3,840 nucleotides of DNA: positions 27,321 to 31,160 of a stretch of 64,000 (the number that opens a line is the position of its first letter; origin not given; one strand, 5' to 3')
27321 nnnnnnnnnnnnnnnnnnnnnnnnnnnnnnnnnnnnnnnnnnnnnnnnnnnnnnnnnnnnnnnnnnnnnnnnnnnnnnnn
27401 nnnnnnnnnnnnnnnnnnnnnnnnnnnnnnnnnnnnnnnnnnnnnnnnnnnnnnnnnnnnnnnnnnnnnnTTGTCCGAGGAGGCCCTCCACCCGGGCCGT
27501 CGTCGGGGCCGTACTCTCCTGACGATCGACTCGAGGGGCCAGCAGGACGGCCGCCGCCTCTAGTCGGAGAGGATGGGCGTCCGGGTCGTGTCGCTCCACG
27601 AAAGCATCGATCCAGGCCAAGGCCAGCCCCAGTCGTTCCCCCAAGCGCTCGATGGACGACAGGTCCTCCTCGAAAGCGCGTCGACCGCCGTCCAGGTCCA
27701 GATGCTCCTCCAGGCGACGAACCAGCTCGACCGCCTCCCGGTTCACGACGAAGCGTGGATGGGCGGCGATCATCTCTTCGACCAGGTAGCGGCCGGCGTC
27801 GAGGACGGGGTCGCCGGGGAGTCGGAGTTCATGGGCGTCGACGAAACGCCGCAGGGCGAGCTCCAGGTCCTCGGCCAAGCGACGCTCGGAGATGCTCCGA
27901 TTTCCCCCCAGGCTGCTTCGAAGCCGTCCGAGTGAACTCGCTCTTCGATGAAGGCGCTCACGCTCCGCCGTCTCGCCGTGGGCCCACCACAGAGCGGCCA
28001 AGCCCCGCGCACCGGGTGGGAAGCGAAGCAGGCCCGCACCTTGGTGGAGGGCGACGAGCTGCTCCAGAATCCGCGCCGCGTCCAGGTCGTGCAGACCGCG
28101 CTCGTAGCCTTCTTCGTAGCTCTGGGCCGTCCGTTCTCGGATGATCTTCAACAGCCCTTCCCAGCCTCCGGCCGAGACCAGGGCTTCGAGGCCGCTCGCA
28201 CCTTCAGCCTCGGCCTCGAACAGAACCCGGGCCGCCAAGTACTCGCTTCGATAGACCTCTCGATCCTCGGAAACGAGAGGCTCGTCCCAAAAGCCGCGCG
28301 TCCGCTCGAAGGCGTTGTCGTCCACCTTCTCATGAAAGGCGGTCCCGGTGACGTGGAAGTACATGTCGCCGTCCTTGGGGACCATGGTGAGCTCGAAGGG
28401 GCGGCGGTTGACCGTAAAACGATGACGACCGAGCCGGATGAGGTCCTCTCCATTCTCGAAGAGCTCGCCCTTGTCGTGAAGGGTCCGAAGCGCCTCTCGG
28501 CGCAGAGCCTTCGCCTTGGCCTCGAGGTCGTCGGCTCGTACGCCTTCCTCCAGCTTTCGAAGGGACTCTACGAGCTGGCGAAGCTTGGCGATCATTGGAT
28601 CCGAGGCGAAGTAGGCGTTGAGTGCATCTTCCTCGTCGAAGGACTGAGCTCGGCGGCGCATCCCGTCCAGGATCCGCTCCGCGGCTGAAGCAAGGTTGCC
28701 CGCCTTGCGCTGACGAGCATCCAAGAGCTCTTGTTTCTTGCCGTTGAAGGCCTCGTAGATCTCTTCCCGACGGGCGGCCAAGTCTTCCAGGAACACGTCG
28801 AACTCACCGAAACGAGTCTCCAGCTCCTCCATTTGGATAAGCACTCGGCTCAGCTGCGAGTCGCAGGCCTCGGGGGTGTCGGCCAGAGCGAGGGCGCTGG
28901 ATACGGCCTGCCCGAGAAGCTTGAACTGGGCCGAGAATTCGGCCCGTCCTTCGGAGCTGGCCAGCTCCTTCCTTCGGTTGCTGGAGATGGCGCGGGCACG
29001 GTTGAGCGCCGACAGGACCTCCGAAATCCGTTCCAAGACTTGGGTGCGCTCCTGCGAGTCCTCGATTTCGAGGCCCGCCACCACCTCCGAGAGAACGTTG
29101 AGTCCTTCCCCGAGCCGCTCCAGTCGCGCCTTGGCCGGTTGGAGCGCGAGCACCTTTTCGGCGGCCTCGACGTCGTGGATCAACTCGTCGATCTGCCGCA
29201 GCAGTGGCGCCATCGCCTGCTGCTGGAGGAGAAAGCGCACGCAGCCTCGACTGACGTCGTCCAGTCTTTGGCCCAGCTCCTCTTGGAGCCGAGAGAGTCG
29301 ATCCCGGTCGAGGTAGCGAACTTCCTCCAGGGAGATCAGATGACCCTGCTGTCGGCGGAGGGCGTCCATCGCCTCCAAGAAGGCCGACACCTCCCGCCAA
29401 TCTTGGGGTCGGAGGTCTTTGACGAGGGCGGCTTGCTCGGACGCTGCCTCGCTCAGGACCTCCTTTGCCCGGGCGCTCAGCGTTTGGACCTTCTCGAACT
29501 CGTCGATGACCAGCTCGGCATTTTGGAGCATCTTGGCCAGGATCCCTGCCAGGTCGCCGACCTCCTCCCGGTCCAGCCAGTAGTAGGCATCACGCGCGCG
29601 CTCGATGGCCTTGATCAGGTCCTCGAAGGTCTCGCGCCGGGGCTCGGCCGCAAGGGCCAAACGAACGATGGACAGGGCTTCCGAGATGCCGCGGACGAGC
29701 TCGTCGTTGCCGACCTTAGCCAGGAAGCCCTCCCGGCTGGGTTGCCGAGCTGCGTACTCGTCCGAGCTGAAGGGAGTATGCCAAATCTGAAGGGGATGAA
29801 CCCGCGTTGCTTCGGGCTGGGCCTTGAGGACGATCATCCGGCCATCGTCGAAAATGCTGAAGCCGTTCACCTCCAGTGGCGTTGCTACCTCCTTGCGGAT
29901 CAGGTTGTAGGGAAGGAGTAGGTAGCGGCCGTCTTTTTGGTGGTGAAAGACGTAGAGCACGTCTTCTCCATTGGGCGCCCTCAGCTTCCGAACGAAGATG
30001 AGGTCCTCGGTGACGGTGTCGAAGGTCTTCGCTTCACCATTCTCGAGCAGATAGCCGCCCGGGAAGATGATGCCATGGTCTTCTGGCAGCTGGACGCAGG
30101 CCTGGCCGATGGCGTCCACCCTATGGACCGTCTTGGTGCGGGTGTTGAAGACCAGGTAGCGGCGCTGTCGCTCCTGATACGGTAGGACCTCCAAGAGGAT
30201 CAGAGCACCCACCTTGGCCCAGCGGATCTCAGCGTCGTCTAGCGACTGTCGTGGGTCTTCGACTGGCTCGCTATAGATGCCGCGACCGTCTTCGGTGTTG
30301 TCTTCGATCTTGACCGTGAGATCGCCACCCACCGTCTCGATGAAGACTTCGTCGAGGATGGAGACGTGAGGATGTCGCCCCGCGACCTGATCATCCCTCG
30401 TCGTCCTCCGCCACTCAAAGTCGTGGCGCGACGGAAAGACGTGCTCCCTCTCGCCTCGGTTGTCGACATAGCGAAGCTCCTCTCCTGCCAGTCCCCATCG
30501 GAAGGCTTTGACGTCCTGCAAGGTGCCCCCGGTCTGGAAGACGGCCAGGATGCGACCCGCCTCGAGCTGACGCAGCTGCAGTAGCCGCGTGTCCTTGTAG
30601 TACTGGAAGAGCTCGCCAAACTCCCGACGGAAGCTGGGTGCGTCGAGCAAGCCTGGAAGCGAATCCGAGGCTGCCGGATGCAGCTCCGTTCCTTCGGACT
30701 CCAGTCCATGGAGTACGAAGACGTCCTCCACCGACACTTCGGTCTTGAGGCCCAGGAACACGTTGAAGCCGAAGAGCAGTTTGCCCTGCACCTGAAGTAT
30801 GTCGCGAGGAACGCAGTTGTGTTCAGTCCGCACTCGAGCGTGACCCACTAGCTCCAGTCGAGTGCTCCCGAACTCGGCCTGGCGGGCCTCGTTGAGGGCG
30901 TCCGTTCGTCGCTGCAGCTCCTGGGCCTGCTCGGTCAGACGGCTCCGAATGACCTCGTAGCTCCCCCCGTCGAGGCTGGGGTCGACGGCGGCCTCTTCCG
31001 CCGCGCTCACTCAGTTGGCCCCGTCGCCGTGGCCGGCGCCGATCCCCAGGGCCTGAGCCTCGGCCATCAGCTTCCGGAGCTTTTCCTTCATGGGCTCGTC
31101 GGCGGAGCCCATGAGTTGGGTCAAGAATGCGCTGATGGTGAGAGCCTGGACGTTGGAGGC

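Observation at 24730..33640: Four-gene NfeD - flotillin - giant AAA_5 ATPase - membrane protein operon beside the prophage integrase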

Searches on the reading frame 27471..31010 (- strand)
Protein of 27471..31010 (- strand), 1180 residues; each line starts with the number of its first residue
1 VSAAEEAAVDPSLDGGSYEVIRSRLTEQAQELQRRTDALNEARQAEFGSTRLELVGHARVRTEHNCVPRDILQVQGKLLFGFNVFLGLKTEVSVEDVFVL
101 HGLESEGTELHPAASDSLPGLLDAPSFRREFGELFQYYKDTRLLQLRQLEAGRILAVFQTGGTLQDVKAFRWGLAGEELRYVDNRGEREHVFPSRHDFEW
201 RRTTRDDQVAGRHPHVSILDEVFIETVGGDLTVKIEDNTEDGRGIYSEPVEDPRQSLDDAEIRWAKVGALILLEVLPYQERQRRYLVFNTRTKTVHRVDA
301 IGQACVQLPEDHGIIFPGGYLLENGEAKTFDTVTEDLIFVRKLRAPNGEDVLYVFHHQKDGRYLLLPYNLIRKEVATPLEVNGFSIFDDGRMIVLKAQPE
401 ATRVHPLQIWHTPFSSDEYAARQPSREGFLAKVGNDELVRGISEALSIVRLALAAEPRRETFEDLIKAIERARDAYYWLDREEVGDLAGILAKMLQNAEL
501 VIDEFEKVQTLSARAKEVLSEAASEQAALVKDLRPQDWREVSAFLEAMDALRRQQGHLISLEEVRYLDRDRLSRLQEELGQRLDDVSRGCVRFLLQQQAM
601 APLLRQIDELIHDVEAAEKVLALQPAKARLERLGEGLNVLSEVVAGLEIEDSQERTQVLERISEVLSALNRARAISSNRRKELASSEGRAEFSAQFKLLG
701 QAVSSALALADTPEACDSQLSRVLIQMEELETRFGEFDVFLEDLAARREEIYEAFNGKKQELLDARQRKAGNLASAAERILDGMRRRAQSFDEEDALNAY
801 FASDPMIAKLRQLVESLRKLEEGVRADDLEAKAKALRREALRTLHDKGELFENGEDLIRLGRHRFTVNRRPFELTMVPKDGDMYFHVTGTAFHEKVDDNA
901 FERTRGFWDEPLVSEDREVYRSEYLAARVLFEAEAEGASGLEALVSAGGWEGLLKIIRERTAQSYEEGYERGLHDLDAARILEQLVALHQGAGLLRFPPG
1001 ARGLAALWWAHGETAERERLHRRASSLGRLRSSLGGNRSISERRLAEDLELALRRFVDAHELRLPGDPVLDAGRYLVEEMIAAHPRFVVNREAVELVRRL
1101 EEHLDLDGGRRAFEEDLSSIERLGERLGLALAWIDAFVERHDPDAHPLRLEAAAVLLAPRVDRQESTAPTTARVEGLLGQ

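Call 68: predict_structure(alignment_id=A2)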
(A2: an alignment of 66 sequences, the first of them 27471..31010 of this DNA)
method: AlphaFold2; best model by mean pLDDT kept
length: 1180 residues; sequences in the alignment: 66
mean_pLDDT: 87.0   pTM: 0.54
mean pLDDT of the five models: 87.0, 85.7, 84.9, 82.8, 82.6
residues with pLDDT >= 90: 588; 70-90: 505; 50-70: 53; < 50: 34
segments of 3 or more residues with pLDDT < 50: 1-10, 857-860, 863-872, 910-914
pLDDT, mean of each block of 10 residues (from residue 1): 40 69 95 97 89 93 93 94 82 93 87 93 96 92 92 94 92 92 94 90 95 93 92 90 90 91 96 96 95 92 93 94 90 89 91 93 94 91 94 92 95 91 82 92 94 88 93 95 95 96 88 88 91 88 89 91 87 93 90 85 88 85 84 85 80 83 88 84 74 79 82 83 84 78 83 85 80 85 84 82 85 85 86 86 70 49 42 64 73 77 63 57 87 82 87 90 66 81 90 91 97 95 94 77 94 97 90 96 94 97 95 95 96 97 93 96 92 76
secondary structure, 60 per line:
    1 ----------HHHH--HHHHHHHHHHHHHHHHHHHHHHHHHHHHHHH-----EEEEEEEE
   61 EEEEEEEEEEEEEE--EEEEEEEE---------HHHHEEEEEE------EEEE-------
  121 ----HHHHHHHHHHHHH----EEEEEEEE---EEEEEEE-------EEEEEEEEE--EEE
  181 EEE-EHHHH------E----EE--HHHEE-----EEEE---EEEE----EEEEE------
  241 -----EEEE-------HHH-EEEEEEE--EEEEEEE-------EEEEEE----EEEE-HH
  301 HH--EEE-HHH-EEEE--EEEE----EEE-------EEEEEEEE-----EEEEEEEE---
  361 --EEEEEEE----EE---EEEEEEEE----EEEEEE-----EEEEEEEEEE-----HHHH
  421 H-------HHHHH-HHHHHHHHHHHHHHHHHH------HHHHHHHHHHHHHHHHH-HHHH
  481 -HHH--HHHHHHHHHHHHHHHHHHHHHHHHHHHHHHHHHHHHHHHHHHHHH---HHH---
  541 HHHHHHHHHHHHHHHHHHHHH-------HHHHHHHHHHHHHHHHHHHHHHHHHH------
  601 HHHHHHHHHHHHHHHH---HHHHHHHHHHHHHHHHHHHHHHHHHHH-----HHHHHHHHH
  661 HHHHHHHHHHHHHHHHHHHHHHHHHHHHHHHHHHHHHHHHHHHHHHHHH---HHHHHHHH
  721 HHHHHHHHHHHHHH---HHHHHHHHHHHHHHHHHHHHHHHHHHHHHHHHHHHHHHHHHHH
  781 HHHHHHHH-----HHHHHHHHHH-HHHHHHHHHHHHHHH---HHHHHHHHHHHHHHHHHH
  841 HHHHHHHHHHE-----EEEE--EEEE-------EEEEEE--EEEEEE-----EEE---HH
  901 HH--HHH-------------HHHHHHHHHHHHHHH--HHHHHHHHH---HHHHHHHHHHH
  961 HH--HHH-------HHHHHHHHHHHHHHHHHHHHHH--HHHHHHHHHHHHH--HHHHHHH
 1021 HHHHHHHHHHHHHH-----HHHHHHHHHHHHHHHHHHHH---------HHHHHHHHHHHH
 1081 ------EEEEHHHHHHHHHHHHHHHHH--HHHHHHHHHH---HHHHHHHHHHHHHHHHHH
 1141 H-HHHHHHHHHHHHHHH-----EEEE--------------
elements in order (helices of 4 or more, strands of 3 or more residues): H11-14 H17-47 E53-74 E77-84 H94-97 E98-103 E110-113 H125-137 E142-149 E153-159 E167-175 E178-183 H186-189 E215-218 E222-225 E230-234 E246-249 E261-267 E270-276 E284-289 E294-297 H299-302 E305-307 E313-316 E319-322 E327-329 E337-344 E350-357 E363-369 E379-386 E391-396 E402-411 H417-421 H429-433 H435-452 H459-475 H477-480 H487-531 H541-561 H569-594 H601-616 H620-646 H652-709 H713-734 H738-788 H794-803 H805-819 H823-850 E857-860 E863-866 E874-879 E882-887 E893-895 H899-902 H921-935 H938-946 H950-962 H975-996 H999-1011 H1014-1034 H1040-1059 H1069-1080 E1087-1090 H1091-1107 H1110-1119 H1123-1141 H1143-1157 E1163-1166
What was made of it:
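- The helical part models as long helices or bundles, not an alpha-solenoid (call 68).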

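Call 70: fold_search(model_id=the predicted structure, library=pdb)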
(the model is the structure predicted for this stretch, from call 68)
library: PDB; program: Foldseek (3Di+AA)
matches with E <= 10: 576; with E <= 0.001: 43
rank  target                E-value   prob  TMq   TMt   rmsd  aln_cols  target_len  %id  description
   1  8pu0_A                5.3e-07  1.00  0.13  0.13  15.9       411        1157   13  Cryo-EM structure of human Elp123 in complex with tRNA, desulpho-CoA, 5'-deoxyadenosine and methionine (released 2024-04-17)
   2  7sse_A                9.7e-06  1.00  0.14  0.41  14.1       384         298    8  Crystal structure of the WDR domain of human DCAF1 in complex with CYCA-117-70 (released 2021-12-15)
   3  7k58_C                1.3e-05  0.87  0.09  0.04  65.9      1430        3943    9  Structure of outer-arm dyneins bound to microtubule with microtubule binding state 1(MTBS-1) (released 2021-09-29)
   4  8f8e_B                1.6e-05  1.00  0.13  0.40  14.4       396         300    9  Crystal structure of the WDR domain of human DCAF1 in complex with OICR-8268 compound (released 2023-03-01)
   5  12dl_HA               1.8e-05  1.00  0.13  0.33  16.7       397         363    8  Native structure of the cytoplasmic lattice (CPL) asymmetric unit from mouse MII eggs (released 2026-04-08)
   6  9a1m_D                2.5e-05  0.89  0.10  0.09  46.5      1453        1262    9  Integrative model of the nuclear pore complex from Schizosaccharomyces pombe (released 2021-11-12)
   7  8j07_i4               4.0e-05  0.99  0.12  0.13  189.7       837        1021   13  96nm repeat of human respiratory doublet microtubule and associated axonemal complexes (released 2023-07-26)
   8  8glv_DA               4.2e-05  0.98  0.12  0.04  47.8      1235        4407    9  96-nm repeat unit of doublet microtubules from Chlamydomonas reinhardtii flagella (released 2023-05-31)
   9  4pxw_A                7.6e-05  1.00  0.12  0.36  15.4       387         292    8  Crystal structure of human DCAF1 WD40 repeats (Q1250L) (released 2014-04-16)
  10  8iyj_e                7.6e-05  0.90  0.07  0.10  20.8       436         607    9  Cryo-EM structure of the 48-nm repeat doublet microtubule from mouse sperm (released 2023-07-05)
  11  8i7o_P1               1.0e-04  1.00  0.13  0.22  15.8       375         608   11  In situ structure of axonemal doublet microtubules in mouse sperm with 16-nm repeat (released 2023-10-11)
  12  3sre                  1.0e-04  1.00  0.12  0.32  18.7       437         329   11  Serum paraoxonase-1 by directed evolution at pH 6.5 (released 2012-03-21)
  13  4ax4                  1.1e-04  1.00  0.11  0.17  22.3       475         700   10  PROLYL OLIGOPEPTIDASE FROM PORCINE BRAIN, H680A MUTANT (released 2012-09-26)
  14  8hmc_B                1.4e-04  1.00  0.13  0.13  15.5       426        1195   10  base module state 1 of Tetrahymena IFT-A (released 2023-06-14)
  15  3srg                  1.5e-04  1.00  0.12  0.31  18.4       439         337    9  Serum paraoxonase-1 by directed evolution at pH 6.5 in complex with 2-hydroxyquinoline (released 2012-03-21)
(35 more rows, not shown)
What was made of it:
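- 29778..30854 (-): Beta-propeller domain of the ATPase (aa about 53-411), preceded by a long N-terminal helix (aa 17-47). Foldseek matches WD40-type propellers such as Elp1 and DCAF1, and also paraoxonase and prolyl oligopeptidase propellers (call 70).
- N-terminal 1180 aa, pLDDT 87: beta-propeller plus long helices (calls 68, 70). Foldseek gives weak whole-chain matches of the N-terminal 1180 aa to clathrin heavy chain, IFT-A and a nucleoporin model (probabilities 0.63-1.0 with very low TM-scores; call 70). TM-scores are 0.07-0.13 (call 70).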

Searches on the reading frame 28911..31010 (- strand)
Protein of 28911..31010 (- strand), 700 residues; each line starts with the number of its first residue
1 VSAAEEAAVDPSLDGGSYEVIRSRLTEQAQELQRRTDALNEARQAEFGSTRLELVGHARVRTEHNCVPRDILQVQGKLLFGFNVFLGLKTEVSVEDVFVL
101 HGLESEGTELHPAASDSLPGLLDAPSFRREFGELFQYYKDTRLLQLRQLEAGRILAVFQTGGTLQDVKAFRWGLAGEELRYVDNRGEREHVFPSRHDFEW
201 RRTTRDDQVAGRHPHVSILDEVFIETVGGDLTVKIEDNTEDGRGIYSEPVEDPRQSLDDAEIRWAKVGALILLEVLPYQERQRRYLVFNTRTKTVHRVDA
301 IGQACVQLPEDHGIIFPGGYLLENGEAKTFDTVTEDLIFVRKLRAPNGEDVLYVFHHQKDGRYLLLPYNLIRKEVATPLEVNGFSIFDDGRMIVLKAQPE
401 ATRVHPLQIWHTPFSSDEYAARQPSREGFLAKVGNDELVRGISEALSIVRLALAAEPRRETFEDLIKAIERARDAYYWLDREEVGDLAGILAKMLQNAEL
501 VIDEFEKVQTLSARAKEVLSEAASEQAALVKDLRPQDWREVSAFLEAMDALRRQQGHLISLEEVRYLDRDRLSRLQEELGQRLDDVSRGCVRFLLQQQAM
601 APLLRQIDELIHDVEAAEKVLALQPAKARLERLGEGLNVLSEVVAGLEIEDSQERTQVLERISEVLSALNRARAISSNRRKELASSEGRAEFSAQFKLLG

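Call 66: search_protein_representatives(protein=window:28911-31010:-)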
Query: 700 residues. Proteins with E-value up to 0.001 (for the whole library): 946; up to 1e-10: 686; up to 1e-30: 285. The best 150 are listed.
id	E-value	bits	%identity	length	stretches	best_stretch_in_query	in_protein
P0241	1.6e-236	803.5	54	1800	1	11-700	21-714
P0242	2.1e-236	803.1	54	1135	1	12-700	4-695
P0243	8.2e-229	778.0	51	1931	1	9-699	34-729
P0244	9.3e-224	761.3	52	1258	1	10-700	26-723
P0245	4.9e-219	745.7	52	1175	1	14-699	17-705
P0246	1.4e-218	744.2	51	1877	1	6-699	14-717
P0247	3.0e-213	726.6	48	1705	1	12-699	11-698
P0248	2.6e-212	723.5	51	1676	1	8-700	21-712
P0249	1.9e-208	710.7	50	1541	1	11-700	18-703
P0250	2.0e-207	707.4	50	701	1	11-691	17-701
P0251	2.3e-205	700.6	47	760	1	10-698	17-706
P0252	3.7e-205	699.9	50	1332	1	12-700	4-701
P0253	5.3e-203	692.8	49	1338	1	13-698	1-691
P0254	1.6e-200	684.5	48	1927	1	5-700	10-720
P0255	4.7e-197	673.1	48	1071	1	15-699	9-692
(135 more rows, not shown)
